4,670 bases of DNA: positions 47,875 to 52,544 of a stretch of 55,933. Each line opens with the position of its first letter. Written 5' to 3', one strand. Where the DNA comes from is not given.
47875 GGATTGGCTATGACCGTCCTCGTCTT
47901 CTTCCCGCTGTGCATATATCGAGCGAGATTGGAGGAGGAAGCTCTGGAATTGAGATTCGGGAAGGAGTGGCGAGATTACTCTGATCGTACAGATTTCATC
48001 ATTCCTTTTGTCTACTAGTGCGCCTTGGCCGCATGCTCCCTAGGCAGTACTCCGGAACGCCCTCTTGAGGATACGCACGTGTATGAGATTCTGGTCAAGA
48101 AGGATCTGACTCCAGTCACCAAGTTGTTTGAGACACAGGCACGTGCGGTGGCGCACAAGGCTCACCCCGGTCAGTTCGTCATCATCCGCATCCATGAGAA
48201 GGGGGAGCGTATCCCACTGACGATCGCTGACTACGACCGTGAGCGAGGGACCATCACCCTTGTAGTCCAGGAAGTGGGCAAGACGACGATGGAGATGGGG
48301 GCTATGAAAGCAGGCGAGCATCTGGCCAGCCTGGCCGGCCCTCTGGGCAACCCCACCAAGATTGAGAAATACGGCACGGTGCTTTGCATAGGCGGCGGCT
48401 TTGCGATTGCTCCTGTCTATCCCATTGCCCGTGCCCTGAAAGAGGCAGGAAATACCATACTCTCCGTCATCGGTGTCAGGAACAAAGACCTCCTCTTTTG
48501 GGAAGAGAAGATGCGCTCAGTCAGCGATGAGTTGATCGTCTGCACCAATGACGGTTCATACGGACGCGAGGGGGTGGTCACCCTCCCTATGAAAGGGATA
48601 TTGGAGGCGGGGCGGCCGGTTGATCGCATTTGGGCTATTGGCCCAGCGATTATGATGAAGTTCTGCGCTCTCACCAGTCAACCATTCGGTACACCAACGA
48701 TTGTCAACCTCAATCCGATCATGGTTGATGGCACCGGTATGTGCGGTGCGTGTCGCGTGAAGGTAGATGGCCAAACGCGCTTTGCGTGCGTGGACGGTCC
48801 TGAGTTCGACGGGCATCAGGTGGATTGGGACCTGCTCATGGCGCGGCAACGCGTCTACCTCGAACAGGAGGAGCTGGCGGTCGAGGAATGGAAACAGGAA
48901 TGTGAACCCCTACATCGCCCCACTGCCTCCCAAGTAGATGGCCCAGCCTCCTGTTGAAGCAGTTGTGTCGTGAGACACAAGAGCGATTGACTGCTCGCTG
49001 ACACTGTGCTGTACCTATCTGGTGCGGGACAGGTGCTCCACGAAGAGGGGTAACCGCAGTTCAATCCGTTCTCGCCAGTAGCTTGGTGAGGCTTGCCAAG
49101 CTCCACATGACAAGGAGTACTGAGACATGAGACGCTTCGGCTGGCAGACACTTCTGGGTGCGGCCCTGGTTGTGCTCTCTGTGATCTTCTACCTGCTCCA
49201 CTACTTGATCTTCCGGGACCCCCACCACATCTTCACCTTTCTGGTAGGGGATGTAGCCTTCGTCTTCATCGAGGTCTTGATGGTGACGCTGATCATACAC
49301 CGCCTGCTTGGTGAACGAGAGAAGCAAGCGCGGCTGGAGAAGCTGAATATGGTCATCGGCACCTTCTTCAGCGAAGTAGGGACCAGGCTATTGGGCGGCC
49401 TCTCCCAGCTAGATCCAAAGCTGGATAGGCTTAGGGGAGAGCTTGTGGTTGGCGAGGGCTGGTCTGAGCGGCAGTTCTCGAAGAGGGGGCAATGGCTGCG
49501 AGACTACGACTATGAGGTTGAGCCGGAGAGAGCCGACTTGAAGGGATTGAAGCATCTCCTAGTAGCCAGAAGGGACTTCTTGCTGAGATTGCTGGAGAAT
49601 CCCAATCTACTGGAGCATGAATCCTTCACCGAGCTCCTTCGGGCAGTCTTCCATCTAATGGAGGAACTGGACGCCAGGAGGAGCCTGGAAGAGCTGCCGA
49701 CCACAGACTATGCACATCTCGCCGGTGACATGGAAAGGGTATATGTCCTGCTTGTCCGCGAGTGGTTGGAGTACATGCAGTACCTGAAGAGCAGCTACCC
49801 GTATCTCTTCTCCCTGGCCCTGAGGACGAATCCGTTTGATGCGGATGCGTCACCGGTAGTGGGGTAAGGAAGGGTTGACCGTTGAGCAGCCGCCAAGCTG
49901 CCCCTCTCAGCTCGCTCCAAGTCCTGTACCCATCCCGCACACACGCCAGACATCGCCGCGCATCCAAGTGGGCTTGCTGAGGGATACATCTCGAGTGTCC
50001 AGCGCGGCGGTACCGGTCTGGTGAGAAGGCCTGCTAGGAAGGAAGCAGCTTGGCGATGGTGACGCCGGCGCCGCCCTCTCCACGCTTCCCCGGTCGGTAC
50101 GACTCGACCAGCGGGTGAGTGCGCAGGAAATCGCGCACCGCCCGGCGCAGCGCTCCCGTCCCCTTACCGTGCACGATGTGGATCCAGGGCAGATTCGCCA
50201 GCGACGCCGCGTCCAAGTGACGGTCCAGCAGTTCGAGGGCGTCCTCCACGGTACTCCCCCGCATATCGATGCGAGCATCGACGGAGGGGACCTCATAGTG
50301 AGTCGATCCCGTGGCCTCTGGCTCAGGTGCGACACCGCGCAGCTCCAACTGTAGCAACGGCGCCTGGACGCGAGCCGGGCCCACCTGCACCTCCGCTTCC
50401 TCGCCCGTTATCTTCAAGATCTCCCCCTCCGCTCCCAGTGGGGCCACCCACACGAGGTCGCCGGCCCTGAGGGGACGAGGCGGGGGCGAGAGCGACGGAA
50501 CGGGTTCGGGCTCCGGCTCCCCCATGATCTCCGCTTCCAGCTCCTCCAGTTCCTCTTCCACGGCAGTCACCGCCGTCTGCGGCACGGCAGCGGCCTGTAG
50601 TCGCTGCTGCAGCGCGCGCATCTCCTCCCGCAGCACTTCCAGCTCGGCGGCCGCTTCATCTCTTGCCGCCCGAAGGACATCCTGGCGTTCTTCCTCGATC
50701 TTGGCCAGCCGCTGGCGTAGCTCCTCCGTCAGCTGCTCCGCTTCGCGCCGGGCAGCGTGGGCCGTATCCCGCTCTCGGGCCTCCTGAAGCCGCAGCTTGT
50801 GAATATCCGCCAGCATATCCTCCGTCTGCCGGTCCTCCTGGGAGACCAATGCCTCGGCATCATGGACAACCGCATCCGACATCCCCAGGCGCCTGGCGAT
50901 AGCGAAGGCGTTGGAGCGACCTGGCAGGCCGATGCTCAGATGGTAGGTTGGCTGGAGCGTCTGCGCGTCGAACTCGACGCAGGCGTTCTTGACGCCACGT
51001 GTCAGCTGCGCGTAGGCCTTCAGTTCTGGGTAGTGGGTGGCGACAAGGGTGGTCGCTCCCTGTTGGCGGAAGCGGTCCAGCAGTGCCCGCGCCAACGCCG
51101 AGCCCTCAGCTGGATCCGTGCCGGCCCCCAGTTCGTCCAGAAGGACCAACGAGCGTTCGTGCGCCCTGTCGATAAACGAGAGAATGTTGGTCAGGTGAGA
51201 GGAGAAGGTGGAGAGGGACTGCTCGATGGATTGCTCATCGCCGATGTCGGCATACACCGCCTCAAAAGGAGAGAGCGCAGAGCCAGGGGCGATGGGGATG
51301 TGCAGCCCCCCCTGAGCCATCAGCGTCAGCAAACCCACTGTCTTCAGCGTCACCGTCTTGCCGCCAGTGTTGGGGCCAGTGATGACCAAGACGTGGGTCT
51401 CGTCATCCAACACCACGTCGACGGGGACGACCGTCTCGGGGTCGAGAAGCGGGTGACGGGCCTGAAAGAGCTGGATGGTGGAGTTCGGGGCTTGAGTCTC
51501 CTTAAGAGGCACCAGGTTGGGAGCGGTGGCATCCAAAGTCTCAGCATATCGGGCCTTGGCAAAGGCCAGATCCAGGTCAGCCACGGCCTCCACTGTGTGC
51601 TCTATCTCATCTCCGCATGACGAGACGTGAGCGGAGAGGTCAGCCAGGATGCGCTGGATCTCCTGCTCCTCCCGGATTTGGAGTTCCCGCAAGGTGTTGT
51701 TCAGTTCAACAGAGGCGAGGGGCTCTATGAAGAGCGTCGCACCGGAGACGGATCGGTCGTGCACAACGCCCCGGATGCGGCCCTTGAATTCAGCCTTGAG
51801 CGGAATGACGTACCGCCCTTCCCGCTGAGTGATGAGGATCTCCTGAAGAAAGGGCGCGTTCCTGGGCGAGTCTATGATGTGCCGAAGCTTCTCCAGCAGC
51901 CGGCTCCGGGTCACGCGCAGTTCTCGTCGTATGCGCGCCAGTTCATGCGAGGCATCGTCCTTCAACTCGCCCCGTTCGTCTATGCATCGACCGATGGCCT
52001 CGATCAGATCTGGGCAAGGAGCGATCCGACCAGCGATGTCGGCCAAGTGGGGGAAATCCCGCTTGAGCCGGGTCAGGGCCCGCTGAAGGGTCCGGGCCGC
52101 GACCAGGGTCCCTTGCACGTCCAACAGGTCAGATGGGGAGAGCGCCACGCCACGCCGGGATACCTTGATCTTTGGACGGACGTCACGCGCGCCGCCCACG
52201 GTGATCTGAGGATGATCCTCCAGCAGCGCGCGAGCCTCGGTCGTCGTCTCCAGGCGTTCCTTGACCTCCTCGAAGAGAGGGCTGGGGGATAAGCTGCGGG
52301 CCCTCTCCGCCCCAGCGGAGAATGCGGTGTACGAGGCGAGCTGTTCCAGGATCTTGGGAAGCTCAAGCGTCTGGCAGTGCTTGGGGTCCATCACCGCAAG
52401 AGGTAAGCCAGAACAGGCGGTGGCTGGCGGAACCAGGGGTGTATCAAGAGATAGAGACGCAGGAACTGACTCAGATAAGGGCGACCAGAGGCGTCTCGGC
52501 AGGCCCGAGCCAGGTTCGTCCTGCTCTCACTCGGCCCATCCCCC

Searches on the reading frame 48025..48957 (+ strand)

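Call 50: search_protein_families(library=pfam, proteins=[window:48025-48957:+], max_evalue=0.00001)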
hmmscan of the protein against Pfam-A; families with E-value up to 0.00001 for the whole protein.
window:48025-48957:+ (310 aa): 1 family
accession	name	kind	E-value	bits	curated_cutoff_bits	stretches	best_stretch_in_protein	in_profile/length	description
PF10418.14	DHODB_Fe-S_bind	-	1.2e-14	54.1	23.9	1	230-267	1-41/41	Iron-sulfur cluster binding domain of dihydroorotate dehydrogenase B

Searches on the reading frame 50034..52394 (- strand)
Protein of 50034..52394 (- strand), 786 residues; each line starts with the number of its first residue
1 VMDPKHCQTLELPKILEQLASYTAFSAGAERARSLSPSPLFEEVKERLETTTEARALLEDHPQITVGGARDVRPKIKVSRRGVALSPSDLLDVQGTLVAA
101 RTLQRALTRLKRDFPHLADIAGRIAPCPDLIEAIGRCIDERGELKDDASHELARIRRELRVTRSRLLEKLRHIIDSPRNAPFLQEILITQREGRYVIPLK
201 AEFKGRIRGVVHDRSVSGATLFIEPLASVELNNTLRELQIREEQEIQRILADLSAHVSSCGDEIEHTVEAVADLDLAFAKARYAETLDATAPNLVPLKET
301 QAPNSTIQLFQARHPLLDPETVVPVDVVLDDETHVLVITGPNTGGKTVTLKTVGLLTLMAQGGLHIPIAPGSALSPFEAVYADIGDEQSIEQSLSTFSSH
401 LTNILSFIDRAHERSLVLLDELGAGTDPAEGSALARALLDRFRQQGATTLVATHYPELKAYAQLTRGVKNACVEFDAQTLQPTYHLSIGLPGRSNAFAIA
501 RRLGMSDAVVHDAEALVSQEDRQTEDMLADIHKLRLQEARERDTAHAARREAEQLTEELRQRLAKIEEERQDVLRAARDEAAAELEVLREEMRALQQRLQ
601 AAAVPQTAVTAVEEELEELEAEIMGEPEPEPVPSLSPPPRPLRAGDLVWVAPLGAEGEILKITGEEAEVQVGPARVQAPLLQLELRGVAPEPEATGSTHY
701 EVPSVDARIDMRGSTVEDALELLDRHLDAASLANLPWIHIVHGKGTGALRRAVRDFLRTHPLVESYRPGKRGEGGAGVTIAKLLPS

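Call 50: search_protein_families(library=pfam, proteins=[window:50034-52394:-], max_evalue=0.00001)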
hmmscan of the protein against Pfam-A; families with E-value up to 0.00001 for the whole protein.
window:50034-52394:- (786 aa): 3 families
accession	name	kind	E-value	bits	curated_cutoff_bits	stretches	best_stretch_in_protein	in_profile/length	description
PF00488.27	MutS_V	-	2.7e-33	116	30.2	1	336-518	1-185/188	MutS domain V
PF01713.27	Smr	-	1.1e-22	80.4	25.7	1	709-783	1-76/77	Smr domain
PF20297.4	MSSS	-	3.2e-07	30.4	26.8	1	644-680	1-39/42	MutS2 and Smr-associated SH3 domain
